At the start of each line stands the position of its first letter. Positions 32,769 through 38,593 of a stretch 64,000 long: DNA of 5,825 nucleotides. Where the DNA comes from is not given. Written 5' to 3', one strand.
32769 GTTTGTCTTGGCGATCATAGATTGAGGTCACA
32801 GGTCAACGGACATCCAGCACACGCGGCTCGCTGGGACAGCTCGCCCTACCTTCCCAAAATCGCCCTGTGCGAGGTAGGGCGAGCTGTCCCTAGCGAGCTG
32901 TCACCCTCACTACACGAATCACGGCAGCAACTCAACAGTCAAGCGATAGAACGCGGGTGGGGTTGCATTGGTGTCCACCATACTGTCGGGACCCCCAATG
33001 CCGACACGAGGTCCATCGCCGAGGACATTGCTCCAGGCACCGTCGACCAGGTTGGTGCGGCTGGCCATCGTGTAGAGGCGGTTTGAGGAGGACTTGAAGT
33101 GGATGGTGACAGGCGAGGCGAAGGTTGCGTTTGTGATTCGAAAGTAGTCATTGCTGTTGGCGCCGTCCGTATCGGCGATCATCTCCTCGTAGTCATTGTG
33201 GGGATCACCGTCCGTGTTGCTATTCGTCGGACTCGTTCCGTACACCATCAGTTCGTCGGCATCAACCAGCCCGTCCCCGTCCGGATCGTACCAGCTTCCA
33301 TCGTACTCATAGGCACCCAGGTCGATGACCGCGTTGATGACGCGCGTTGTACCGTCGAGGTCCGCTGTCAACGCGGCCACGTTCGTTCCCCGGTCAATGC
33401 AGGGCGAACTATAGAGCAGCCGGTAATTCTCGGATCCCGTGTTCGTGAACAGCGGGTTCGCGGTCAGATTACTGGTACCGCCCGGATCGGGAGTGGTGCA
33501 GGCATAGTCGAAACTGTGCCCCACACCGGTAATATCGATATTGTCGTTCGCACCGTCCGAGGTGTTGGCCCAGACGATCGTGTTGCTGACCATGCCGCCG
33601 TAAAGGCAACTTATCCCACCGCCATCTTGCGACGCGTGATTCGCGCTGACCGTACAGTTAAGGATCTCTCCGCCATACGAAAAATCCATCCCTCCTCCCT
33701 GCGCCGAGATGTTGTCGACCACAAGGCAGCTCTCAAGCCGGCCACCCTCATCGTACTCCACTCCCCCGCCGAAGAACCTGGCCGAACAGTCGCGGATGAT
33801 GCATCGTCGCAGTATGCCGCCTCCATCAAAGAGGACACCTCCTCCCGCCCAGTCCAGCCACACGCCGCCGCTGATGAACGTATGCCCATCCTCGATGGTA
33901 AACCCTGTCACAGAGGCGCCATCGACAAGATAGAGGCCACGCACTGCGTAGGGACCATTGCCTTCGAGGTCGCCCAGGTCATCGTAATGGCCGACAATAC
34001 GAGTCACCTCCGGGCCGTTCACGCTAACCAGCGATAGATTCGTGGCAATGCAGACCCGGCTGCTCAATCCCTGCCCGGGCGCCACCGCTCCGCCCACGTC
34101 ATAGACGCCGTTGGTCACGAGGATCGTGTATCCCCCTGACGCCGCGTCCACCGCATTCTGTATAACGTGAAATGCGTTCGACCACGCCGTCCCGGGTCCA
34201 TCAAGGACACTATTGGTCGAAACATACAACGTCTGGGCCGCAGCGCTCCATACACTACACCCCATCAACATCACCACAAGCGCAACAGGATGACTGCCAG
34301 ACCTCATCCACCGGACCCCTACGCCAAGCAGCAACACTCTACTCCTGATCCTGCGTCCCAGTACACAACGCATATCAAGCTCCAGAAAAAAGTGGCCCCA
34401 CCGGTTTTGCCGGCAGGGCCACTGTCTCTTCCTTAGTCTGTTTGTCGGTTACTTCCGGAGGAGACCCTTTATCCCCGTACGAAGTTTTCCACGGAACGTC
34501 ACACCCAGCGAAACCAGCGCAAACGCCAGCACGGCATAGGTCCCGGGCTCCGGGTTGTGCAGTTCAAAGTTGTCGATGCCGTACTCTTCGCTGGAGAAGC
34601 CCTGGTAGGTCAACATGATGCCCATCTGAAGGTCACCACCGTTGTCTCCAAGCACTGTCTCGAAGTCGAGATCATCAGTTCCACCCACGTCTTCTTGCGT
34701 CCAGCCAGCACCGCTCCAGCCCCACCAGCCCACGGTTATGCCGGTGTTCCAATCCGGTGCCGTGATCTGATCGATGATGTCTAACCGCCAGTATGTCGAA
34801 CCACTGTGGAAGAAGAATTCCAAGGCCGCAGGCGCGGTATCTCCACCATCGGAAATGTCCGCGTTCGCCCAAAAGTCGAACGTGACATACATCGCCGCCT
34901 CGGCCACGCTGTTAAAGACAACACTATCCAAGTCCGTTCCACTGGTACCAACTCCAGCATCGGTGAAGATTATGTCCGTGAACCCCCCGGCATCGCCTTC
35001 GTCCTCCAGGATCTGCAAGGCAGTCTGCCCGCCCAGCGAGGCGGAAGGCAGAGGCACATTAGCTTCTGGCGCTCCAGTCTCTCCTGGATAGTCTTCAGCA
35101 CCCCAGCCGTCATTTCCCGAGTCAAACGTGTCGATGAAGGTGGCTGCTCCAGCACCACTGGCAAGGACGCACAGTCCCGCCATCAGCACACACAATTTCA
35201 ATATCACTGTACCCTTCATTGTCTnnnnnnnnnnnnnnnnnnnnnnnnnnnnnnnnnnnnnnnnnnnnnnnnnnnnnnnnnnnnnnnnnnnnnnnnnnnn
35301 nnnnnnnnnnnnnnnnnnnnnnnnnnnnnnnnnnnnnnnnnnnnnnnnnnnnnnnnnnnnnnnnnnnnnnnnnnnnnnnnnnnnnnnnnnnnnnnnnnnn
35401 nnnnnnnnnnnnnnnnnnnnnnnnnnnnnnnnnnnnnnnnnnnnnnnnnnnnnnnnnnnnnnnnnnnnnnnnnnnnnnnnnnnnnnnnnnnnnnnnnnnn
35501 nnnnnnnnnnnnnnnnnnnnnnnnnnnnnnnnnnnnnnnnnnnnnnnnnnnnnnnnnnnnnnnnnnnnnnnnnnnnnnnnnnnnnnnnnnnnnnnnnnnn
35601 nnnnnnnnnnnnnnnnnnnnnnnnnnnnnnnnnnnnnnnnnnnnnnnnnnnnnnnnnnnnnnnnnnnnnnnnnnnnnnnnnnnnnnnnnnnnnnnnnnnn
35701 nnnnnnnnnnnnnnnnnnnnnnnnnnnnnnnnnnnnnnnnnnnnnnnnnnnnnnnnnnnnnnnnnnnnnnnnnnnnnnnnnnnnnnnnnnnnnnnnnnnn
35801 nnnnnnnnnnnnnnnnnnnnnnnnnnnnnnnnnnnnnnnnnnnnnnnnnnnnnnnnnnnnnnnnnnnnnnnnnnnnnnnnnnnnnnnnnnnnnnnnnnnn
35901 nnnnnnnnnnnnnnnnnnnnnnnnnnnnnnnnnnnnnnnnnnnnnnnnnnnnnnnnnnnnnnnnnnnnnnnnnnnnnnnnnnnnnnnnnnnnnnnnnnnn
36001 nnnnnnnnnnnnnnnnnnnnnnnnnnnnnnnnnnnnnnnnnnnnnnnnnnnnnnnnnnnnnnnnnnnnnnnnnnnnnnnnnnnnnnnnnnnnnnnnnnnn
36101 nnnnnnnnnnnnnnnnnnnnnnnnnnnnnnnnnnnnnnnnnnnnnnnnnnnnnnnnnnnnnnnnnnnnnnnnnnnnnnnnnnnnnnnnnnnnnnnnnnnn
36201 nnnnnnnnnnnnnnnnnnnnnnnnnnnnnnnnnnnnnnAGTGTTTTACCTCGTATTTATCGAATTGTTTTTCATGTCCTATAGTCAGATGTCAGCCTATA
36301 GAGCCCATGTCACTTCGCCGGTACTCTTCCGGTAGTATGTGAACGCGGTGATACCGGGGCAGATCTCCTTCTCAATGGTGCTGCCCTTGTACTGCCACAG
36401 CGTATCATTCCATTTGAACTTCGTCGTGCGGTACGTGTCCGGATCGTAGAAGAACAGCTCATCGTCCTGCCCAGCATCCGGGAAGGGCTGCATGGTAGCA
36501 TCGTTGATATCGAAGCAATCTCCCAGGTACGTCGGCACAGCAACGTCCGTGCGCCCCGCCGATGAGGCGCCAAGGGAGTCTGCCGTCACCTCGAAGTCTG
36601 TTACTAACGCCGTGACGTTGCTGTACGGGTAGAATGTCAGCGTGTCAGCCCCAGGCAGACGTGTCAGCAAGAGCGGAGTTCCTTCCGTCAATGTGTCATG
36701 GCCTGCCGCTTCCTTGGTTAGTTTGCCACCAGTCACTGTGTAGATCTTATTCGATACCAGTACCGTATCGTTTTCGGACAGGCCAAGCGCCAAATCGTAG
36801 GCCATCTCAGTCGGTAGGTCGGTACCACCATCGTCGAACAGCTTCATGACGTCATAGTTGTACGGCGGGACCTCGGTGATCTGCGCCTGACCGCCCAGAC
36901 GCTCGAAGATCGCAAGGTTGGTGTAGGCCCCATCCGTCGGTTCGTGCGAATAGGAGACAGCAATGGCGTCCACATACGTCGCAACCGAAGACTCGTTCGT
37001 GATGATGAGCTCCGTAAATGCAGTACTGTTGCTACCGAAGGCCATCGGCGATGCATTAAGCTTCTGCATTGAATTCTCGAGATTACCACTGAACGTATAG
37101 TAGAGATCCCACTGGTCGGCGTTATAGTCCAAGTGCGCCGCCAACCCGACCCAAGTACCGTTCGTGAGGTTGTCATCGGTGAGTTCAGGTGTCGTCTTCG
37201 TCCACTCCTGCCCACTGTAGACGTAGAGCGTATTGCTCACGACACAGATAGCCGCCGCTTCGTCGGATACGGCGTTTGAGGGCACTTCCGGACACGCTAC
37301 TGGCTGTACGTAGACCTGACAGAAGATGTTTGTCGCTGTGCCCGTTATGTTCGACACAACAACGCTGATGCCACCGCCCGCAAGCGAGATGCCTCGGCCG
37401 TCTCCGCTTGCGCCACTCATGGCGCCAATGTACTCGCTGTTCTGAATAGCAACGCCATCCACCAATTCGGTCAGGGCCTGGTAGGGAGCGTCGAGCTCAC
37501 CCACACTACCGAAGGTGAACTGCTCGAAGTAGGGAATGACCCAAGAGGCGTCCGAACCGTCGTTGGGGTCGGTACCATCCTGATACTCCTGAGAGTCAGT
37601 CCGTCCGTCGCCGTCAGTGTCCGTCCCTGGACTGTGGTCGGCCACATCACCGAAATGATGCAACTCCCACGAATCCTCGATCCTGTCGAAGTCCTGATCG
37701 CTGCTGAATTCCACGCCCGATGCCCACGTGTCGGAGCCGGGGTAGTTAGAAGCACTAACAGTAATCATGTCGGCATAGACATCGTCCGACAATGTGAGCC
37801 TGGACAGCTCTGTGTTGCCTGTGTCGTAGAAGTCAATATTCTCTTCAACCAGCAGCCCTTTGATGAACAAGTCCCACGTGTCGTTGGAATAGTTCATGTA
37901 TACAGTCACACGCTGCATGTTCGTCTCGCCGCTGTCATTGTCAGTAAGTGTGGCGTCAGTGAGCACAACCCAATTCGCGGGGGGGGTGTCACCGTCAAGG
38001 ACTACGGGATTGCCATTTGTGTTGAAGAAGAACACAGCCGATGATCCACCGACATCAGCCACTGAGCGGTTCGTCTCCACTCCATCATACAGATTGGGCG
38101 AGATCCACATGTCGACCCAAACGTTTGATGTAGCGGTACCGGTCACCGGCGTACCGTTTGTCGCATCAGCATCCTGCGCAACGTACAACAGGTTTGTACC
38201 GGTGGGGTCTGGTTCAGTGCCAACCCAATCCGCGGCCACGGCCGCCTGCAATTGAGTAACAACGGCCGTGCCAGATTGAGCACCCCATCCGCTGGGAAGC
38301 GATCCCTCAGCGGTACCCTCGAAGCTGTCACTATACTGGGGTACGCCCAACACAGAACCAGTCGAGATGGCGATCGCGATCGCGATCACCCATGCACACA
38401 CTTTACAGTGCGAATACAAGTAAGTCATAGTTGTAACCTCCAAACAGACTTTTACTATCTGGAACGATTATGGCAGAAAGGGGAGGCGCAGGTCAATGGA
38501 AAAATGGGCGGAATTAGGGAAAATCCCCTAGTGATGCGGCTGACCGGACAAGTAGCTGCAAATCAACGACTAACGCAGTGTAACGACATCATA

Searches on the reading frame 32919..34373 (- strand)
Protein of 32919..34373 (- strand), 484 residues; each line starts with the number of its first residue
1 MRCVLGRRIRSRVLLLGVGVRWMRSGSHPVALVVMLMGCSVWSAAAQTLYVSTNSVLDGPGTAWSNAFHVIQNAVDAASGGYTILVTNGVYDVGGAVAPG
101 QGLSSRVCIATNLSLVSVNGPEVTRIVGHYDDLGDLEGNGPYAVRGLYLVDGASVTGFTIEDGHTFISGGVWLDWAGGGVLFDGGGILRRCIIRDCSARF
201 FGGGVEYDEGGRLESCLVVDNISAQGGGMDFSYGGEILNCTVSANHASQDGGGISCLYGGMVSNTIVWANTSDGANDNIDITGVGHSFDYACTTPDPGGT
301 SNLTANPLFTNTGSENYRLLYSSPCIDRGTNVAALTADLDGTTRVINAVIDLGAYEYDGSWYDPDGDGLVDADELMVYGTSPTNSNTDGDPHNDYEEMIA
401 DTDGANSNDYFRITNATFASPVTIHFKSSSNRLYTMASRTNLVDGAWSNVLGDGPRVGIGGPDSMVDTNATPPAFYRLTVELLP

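Call 96: search_protein_families(library=pfam, proteins=[window:32919-34373:-], max_evalue=0.05)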
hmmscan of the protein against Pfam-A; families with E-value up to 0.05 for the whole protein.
window:32919-34373:- (484 aa): 1 family
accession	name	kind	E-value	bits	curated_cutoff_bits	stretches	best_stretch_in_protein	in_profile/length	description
PF03495.19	Binary_toxB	-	0.00028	21.5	25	1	346-404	8-66/78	Clostridial binary toxin B/anthrax toxin PA Ca-binding domain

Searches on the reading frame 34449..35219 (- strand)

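Call 38: search_protein_families(library=ncbifam, proteins=[window:34449-35219:-], max_evalue=0.01)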
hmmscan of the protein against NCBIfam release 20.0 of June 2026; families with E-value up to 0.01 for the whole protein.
window:34449-35219:- (256 aa): 1 family
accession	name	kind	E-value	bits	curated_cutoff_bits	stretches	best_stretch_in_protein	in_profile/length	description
NF033554.9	floc_PepA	equivalog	0.0079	16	80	0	223-243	238-258/261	flocculation-associated PEP-CTERM protein PepA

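Call 39: search_protein_families(library=pfam, proteins=[window:34449-35219:-], max_evalue=0.01)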
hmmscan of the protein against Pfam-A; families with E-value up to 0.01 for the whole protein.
window:34449-35219:- (256 aa): 1 family
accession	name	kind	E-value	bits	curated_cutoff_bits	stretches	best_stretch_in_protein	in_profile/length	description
PF07589.16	PEP-CTERM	-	0.0034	17.9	20.7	1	223-243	3-22/24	PEP-CTERM motif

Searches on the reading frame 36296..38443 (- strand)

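Call 96: search_protein_families(library=pfam, proteins=[window:36296-38443:-], max_evalue=0.05)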
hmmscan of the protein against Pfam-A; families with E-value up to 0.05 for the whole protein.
window:36296-38443:- (715 aa): 1 family
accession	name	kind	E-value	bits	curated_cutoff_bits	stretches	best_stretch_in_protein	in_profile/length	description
PF18884.5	TSP3_bac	-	0.0012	19.1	25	1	275-295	1-21/22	Bacterial TSP3 repeat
